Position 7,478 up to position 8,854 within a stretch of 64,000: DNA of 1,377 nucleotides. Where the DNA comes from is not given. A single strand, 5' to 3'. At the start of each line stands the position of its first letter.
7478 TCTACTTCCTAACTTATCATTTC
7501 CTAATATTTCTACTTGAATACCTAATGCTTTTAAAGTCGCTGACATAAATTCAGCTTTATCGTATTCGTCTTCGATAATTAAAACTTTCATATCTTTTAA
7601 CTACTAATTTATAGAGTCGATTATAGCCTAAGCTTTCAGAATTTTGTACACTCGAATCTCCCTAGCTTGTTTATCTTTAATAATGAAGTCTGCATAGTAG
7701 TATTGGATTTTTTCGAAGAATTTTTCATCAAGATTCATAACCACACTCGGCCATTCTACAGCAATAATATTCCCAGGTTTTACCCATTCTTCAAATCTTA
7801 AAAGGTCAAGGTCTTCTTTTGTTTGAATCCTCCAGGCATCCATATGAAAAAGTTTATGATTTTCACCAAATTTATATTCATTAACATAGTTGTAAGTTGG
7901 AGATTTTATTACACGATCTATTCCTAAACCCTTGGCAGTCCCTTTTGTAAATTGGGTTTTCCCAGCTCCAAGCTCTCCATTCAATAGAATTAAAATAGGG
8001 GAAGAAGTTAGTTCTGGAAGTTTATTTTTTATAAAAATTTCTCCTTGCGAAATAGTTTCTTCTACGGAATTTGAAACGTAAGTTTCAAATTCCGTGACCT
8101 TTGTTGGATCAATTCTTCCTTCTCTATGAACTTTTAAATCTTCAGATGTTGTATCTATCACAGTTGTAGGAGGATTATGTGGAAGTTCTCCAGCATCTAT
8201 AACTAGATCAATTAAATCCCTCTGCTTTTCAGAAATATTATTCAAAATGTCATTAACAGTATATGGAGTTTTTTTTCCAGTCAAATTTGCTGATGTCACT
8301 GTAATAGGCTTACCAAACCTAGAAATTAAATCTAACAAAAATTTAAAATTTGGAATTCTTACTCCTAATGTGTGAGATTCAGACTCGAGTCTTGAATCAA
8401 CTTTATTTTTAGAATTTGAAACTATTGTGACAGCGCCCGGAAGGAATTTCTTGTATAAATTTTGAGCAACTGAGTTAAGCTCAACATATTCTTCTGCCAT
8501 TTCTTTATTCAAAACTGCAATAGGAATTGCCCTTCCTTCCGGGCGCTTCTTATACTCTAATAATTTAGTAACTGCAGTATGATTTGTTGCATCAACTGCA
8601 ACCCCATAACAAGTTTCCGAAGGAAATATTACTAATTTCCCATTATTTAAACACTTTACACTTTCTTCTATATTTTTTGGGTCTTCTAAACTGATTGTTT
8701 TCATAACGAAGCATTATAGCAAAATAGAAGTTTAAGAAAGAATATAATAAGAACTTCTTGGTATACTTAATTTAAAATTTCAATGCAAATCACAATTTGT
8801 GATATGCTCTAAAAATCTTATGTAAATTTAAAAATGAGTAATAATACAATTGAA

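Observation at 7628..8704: Single polypeptide fusing TsaC (YrdC) and TsaE (YjeE) of the t6A37 pathway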

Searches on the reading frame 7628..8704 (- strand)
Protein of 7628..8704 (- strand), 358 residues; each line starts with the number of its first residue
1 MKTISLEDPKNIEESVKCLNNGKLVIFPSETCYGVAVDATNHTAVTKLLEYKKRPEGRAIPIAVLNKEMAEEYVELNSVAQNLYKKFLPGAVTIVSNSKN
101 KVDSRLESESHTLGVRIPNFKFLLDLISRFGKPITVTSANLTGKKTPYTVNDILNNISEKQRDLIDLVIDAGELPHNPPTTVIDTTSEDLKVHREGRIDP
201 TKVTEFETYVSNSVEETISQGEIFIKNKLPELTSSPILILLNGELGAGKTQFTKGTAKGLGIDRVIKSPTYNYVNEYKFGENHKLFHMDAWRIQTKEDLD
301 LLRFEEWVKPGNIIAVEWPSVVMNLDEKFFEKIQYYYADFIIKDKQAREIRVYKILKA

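Call 3: search_protein_families(library=pfam, proteins=[window:7628-8704:-], max_evalue=0.01)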
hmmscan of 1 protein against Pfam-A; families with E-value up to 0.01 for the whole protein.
window:7628-8704:- (358 aa): 2 families
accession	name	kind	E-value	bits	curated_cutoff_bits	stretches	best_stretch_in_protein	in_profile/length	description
PF01300.24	Sua5_yciO_yrdC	-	5.7e-44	150.2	25.1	1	18-196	2-178/178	Telomere recombination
PF02367.23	TsaE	-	6.7e-28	97.6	26.6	1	214-325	4-108/128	Threonylcarbamoyl adenosine biosynthesis protein TsaE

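Call 4: search_protein_families(library=ncbifam, proteins=[window:7628-8704:-], max_evalue=0.01)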
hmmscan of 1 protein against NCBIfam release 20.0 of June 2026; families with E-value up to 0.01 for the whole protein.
window:7628-8704:- (358 aa): 5 families
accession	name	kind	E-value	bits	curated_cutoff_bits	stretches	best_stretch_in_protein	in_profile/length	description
TIGR00057.1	TIGR00057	equivalog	4.5e-47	159.9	123.2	1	7-203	6-197/202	L-threonylcarbamoyladenylate synthase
TIGR00150.1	T6A_YjeE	equivalog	3e-26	91.9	60.1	1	233-322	19-107/135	tRNA (adenosine(37)-N6)-threonylcarbamoyltransferase complex ATPase subunit type 1 TsaE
NF007919.1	PRK10634.1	equivalog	8.5e-23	80.7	175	1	16-188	2-172/176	L-threonylcarbamoyladenylate synthase type 1 TsaC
NF007931.0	PRK10646.1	equivalog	4e-15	56.1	246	1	234-320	26-111/153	tRNA (adenosine(37)-N6)-threonylcarbamoyltransferase complex ATPase subunit type 1 TsaE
TIGR00143.1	hypF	equivalog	1.3e-08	33.5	466.1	1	7-158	189-339/741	carbamoyltransferase HypF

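Call 5: find_homologous_proteins(query=window:7628-8704:-)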
Query window:7628-8704:- (358 aa): 1895 proteins with E <= 0.001 among 8000 candidates; the best 120 are listed.
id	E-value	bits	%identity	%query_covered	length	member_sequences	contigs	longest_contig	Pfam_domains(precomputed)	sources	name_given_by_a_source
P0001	1.1e-234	796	100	100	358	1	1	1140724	PF01300.25,PF02367.24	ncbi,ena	-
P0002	1.7e-146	506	63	99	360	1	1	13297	PF01300.25,PF02367.24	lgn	-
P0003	4.5e-145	501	63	99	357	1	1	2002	PF01300.25,PF02367.24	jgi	-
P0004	1.4e-144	499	64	99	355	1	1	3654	PF01300.25,PF02367.24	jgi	-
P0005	4.8e-144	498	62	96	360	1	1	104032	PF01300.25,PF02367.24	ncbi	-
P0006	1.5e-143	496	63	99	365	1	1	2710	PF01300.25,PF02367.24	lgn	-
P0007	3.6e-142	492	62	99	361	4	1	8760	PF01300.25,PF02367.24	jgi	-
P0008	1.0e-140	487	60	98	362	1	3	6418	PF01300.25,PF02367.24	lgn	-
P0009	2.8e-140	485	63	99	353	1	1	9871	PF01300.25,PF02367.24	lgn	-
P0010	7.0e-140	484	63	99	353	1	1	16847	PF01300.25,PF02367.24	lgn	-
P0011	1.8e-139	483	61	99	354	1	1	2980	PF01300.25,PF02367.24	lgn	-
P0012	1.9e-139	483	61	99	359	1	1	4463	PF01300.25,PF02367.24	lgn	-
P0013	2.2e-139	482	62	99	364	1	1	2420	PF01300.25,PF02367.24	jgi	jgi:L-threonylcarbamoyladenylate synthase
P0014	2.2e-136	473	61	99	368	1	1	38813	PF01300.25,PF02367.24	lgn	-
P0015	3.7e-136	472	61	96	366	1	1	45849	PF01300.25,PF02367.24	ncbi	ncbi:MAG: L-threonylcarbamoyladenylate synthase [Candidatus Dojkabacteria bacterium]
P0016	2.6e-135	469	60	99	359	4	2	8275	PF01300.25,PF02367.24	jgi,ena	-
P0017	4.2e-135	468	59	99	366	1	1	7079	PF01300.25,PF02367.24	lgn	-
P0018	5.2e-134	465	59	99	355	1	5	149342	PF01300.25,PF02367.24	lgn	-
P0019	5.6e-134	465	60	96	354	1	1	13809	PF01300.25,PF02367.24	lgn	-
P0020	7.0e-134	464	60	99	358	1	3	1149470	PF01300.25,PF02367.24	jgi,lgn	jgi:L-threonylcarbamoyladenylate synthase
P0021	8.6e-134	464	56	99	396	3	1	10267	PF01300.25,PF02367.24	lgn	-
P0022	1.7e-133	463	59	99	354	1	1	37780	PF01300.25,PF02367.24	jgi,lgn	-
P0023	1.9e-133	463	60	99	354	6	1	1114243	PF01300.25,PF02367.24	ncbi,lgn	-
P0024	2.4e-133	463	59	99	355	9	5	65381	PF01300.25,PF02367.24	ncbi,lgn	-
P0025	6.8e-133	461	59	99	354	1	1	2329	PF01300.25,PF02367.24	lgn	-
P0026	1.6e-132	460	58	99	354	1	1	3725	PF01300.25,PF02367.24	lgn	-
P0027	2.0e-132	459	59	99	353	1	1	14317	PF01300.25,PF02367.24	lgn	-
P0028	2.6e-132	459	59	99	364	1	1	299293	PF01300.25,PF02367.24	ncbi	ncbi:MAG: L-threonylcarbamoyladenylate synthase [Candidatus Dojkabacteria bacterium]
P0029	7.9e-132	458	55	99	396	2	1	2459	PF01300.25,PF02367.24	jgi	-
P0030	8.9e-132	457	58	99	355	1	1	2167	PF01300.25,PF02367.24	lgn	-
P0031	2.3e-131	456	59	99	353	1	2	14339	PF01300.25,PF02367.24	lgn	-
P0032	9.8e-131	454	59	99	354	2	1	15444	PF01300.25,PF02367.24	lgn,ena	-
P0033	3.5e-130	452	58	96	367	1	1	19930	PF01300.25,PF02367.24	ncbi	ncbi:MAG: L-threonylcarbamoyladenylate synthase [Candidatus Dojkabacteria bacterium]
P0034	4.6e-130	452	55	99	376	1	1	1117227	PF01300.25,PF02367.24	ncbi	-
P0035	4.8e-130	452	56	99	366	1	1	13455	PF01300.25,PF02367.24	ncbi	-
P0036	7.8e-130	451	57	99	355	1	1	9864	PF01300.25,PF02367.24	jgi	-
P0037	8.9e-130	451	58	99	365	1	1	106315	PF01300.25,PF02367.24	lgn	-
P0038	4.7e-128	445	58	99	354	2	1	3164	PF01300.25,PF02367.24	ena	-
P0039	4.8e-128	445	58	99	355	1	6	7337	PF01300.25,PF02367.24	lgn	-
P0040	1.2e-127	444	57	99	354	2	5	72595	PF01300.25,PF02367.24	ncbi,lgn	-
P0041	2.0e-127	443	73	78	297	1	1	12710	PF01300.25,PF02367.24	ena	-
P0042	6.8e-127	441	57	99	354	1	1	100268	PF01300.25,PF02367.24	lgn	-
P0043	1.5e-126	440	59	99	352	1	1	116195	PF01300.25,PF02367.24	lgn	-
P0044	5.4e-126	438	58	96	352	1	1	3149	PF01300.25,PF02367.24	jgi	jgi:L-threonylcarbamoyladenylate synthase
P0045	5.6e-123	428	55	98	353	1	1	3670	PF01300.25,PF02367.24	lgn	-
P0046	1.4e-121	424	56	99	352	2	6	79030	PF01300.25,PF02367.24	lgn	-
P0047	2.9e-121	423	55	99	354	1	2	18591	PF01300.25,PF02367.24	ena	-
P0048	1.3e-120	421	56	95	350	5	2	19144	PF01300.25,PF02367.24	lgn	-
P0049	1.6e-119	417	54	99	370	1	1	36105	PF01300.25,PF02367.24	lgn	-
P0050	2.2e-118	413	57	96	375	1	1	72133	PF01300.25,PF02367.24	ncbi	-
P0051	1.5e-117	411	55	96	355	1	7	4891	PF01300.25,PF02367.24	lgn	-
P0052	3.3e-117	409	53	95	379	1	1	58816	PF01300.25,PF02367.24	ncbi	-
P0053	2.2e-116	407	51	99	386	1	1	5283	PF01300.25,PF02367.24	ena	-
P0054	2.7e-116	406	52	99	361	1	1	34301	PF01300.25,PF02367.24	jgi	jgi:L-threonylcarbamoyladenylate synthase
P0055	4.0e-116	406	53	99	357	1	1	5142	PF01300.25,PF02367.24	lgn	-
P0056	6.5e-116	405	55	99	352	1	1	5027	PF01300.25,PF02367.24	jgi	jgi:L-threonylcarbamoyladenylate synthase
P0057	6.8e-116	405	53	99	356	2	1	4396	PF01300.25,PF02367.24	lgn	-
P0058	2.3e-115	403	57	92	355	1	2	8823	PF01300.25,PF02367.24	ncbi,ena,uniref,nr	ncbi:threonylcarbamoyl-AMP synthase [Candidatus Dojkabacteria bacterium]|uniref:L-threonylcarbamoyla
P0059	2.3e-115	403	57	91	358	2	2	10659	PF01300.25,PF02367.24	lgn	-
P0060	5.6e-115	402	53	97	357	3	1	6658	PF01300.25,PF02367.24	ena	-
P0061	6.1e-115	402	54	99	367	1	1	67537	PF01300.25,PF02367.24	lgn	-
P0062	6.2e-115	402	52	99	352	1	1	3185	PF01300.25,PF02367.24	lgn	-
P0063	7.4e-115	402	51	99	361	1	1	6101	PF01300.25,PF02367.24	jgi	jgi:L-threonylcarbamoyladenylate synthase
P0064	2.2e-114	400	53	99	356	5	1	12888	PF01300.25,PF02367.24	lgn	-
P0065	3.4e-113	396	55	92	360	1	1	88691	PF01300.25,PF02367.24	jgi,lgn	jgi:L-threonylcarbamoyladenylate synthase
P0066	5.4e-113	396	52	99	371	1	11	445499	PF01300.25,PF02367.24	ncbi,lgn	-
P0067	8.3e-113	395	51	99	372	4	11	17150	PF01300.25,PF02367.24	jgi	jgi:L-threonylcarbamoyladenylate synthase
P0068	9.9e-113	395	52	98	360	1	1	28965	PF01300.25,PF02367.24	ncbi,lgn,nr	ncbi:MAG: L-threonylcarbamoyladenylate synthase [Candidatus Dojkabacteria bacterium]|nr:L-threonylca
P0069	2.9e-112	393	52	99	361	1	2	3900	PF01300.25,PF02367.24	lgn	-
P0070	8.3e-112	392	50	99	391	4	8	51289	PF01300.25,PF02367.24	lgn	-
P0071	9.2e-112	392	48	96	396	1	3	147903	PF01300.25,PF02367.24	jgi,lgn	-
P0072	1.2e-110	388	54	93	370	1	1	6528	PF01300.25,PF02367.24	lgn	-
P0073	1.8e-109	384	55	91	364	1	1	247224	PF01300.25,PF02367.24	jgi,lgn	-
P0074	1.9e-109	384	53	92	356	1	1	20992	PF01300.25,PF02367.24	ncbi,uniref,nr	ncbi:threonylcarbamoyl-AMP synthase [Candidatus Dojkabacteria bacterium]|uniref:L-threonylcarbamoyla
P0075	7.3e-109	382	51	99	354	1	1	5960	PF01300.25,PF02367.24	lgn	-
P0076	1.3e-108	381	51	99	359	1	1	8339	PF01300.25,PF02367.24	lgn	-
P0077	4.3e-108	380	53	92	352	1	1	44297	PF01300.25,PF02367.24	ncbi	-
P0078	6.0e-108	379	51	98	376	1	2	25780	PF01300.25,PF02367.24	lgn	-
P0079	6.6e-108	379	52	92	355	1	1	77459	PF01300.25,PF02367.24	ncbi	-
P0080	7.1e-108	379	53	89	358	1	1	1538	PF01300.25,PF02367.24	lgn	-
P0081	7.6e-107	375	50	99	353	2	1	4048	PF01300.25,PF02367.24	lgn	-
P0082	4.9e-106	373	53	89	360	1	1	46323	PF01300.25,PF02367.24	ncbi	ncbi:MAG: hypothetical protein Kow0081_1710 [Candidatus Dojkabacteria bacterium]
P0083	9.9e-106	372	50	98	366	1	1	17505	PF01300.25,PF02367.24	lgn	-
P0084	3.0e-105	370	50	99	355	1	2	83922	PF01300.25,PF02367.24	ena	-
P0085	1.1e-104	368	49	99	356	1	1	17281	PF01300.25,PF02367.24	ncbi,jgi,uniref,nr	ncbi:threonylcarbamoyl-AMP synthase [Candidatus Dojkabacteria bacterium]|uniref:L-threonylcarbamoyla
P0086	1.4e-104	368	52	97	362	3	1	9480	PF01300.25,PF02367.24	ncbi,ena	-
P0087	3.3e-104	367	50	99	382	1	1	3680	PF01300.25,PF02367.24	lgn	-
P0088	6.0e-104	366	53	91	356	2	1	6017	PF01300.25,PF02367.24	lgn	-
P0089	1.0e-103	365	51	94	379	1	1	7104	PF01300.25,PF02367.24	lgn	-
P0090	1.3e-103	365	50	97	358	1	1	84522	PF01300.25,PF02367.24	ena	-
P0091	1.7e-103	364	50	92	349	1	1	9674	PF01300.25,PF02367.24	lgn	-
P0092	2.1e-103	364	51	99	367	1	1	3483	PF01300.25,PF02367.24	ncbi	-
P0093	2.3e-103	364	49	95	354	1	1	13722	PF01300.25,PF02367.24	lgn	-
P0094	6.6e-103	362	52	91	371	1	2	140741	PF01300.25,PF02367.24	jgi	jgi:L-threonylcarbamoyladenylate synthase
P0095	1.4e-102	361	54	86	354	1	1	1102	PF01300.25,PF02367.24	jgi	-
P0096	2.6e-102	360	49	98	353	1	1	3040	PF01300.25,PF02367.24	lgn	-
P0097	5.1e-102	360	52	92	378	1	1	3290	PF01300.25,PF02367.24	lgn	-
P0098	7.7e-102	359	52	94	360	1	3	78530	PF01300.25,PF02367.24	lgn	-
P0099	1.5e-101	358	55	88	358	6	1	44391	PF01300.25,PF02367.24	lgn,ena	-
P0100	1.7e-101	358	48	99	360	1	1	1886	PF01300.25,PF02367.24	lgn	-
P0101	2.0e-101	358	48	96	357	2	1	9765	PF01300.25,PF02367.24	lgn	-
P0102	2.7e-101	357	51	92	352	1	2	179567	PF01300.25,PF02367.24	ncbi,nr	ncbi:MAG: L-threonylcarbamoyladenylate synthase [Candidatus Dojkabacteria bacterium]|nr:L-threonylca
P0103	7.2e-101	356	48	99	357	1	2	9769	PF01300.25,PF02367.24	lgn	-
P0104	9.2e-101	355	53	91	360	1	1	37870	PF01300.25,PF02367.24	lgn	-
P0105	1.9e-100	354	51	91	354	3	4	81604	PF01300.25,PF02367.24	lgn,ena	-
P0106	2.0e-100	354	54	89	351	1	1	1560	PF01300.25,PF02367.24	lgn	-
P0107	2.7e-100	354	51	86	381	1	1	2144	PF01300.25,PF02367.24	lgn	-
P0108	2.7e-100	354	54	90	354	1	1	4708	PF01300.25,PF02367.24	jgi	jgi:L-threonylcarbamoyladenylate synthase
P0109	4.3e-100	353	49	96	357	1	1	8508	PF01300.25,PF02367.24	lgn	-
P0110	6.9e-100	353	53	87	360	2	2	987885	PF01300.25,PF02367.24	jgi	-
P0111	7.1e-100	352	49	99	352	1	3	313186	PF01300.25,PF02367.24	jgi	jgi:L-threonylcarbamoyladenylate synthase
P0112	8.0e-100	352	50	96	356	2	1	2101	PF01300.25,PF02367.24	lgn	-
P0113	1.1e-99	352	53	90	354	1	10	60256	PF01300.25,PF02367.24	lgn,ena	-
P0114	1.2e-99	352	48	99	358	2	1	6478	PF01300.25,PF02367.24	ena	-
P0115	1.3e-99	352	48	95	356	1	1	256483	PF01300.25,PF02367.24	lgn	-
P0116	1.6e-99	351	52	92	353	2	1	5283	PF01300.25,PF02367.24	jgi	jgi:L-threonylcarbamoyladenylate synthase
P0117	1.8e-99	351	53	90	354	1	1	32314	PF01300.25,PF02367.24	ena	-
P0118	2.0e-99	351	52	91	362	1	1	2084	PF01300.25,PF02367.24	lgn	-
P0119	2.2e-99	351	49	95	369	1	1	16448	PF01300.25,PF02367.24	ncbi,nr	ncbi:threonylcarbamoyl-AMP synthase [Candidatus Roizmanbacteria bacterium]|nr:threonylcarbamoyl-AMP 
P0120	2.6e-99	351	55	85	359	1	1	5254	PF01300.25,PF02367.24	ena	-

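Call 15: find_encoding_contigs(protein=P0001, flank=10000, max_places=3)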
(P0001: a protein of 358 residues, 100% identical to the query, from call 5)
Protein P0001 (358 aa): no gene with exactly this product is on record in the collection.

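Call 20: find_related_loci(query=A1, collection=genome_contigs, flank=10000)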
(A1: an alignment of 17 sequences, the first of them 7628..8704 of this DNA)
Query A1 (358 aa) in genome_contigs; peptide patterns used: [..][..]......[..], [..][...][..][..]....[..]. (x = any residue, [..] = any of these).
600 stretches matched a pattern (row limit reached: there are more); 577 encode a relative of the query (tblastn E <= 1e-3); the best 80 are kept; 80 distinct loci.
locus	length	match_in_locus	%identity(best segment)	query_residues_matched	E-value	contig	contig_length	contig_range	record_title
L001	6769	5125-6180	57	1-355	6e-135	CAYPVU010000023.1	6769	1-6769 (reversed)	MAG TPA_asm: uncultured Candidatus Saccharibacteria bacterium isolate binchicken_co23_219 genome assembly, contig: k141_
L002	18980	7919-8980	58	10-354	8e-139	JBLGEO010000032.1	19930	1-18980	MAG: Candidatus Dojkabacteria bacterium isolate cluster3_bin.91 cluster3_bin.91_NODE_9565, whole genome shotgun sequence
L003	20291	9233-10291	52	1-354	7e-120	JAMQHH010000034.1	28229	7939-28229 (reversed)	MAG: Candidatus Dojkabacteria bacterium isolate PAT1 H2_k97_704733, whole genome shotgun sequence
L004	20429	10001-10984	53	1-329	2e-115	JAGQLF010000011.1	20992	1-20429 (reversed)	MAG: Candidatus Dojkabacteria bacterium isolate HKST-UBA09 NODE_11_length_20992_cov_3.733827, whole genome shotgun seque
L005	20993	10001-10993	50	1-328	1e-110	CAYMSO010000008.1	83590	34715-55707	MAG TPA_asm: uncultured Candidatus Saccharibacteria bacterium isolate binchicken_co130_46 genome assembly, contig: NODE_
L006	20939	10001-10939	51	12-333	2e-103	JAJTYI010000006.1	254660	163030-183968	MAG: bacterium isolate DTUPAT2 6-Genome5, whole genome shotgun sequence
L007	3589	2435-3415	49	1-333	4e-100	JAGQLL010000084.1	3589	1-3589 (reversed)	MAG: Candidatus Dojkabacteria bacterium isolate HKST-UBA15 2011-04-20_1_(paired)_contig_576891, whole genome shotgun seq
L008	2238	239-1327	44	1-332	1e-97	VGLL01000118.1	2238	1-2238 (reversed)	MAG: Candidatus Shapirobacteria bacterium isolate K_DeepCast_150m_m1_139 K_DeepCast_150m_m1_139_Ga0194126_10107296, whol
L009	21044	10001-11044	46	12-354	3e-93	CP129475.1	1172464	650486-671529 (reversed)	MAG: Candidatus Dojkabacteria bacterium isolate cMAG.21 chromosome, complete genome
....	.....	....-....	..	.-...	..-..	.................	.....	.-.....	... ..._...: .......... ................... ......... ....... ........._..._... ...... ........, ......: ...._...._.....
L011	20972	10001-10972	50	8-329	2e-92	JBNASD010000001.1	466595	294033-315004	MAG: Microgenomates group bacterium isolate Kamch4336-1-MF-07 bin3.fa-1, whole genome shotgun sequence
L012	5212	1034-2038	44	17-352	8e-90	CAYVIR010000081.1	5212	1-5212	MAG TPA_asm: uncultured Candidatus Saccharibacteria bacterium isolate SRP286056_co2_143 genome assembly, contig: NODE_27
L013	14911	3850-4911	45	1-346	5e-89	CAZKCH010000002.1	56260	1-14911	MAG TPA_asm: uncultured Candidatus Saccharibacteria bacterium isolate binchicken_co220_105 genome assembly, contig: NODE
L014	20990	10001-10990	46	15-350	1e-88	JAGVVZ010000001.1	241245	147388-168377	MAG: Candidatus Aenigmatarchaeota archaeon isolate RIFCSPHIGHO2_02_FULL_35_12 rifcsphigho2_02_scaffold_21, whole genome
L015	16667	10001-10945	43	1-318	2e-88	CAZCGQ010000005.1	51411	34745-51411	MAG TPA_asm: uncultured Gammaproteobacteria bacterium isolate SRP332253_co2_135 genome assembly, contig: NODE_544_length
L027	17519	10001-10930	46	12-322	5e-84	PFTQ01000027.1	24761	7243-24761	MAG: Candidatus Aenigmarchaeota archaeon CG_4_9_14_3_um_filter_37_18 CG_4_9_14_3_um_filter_150_scaffold_1623_c, whole ge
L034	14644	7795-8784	41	1-329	9e-82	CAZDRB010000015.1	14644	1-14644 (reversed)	MAG TPA_asm: uncultured Pseudomonadales bacterium isolate SRP093185_co1_60 genome assembly, contig: NODE_2803_length_146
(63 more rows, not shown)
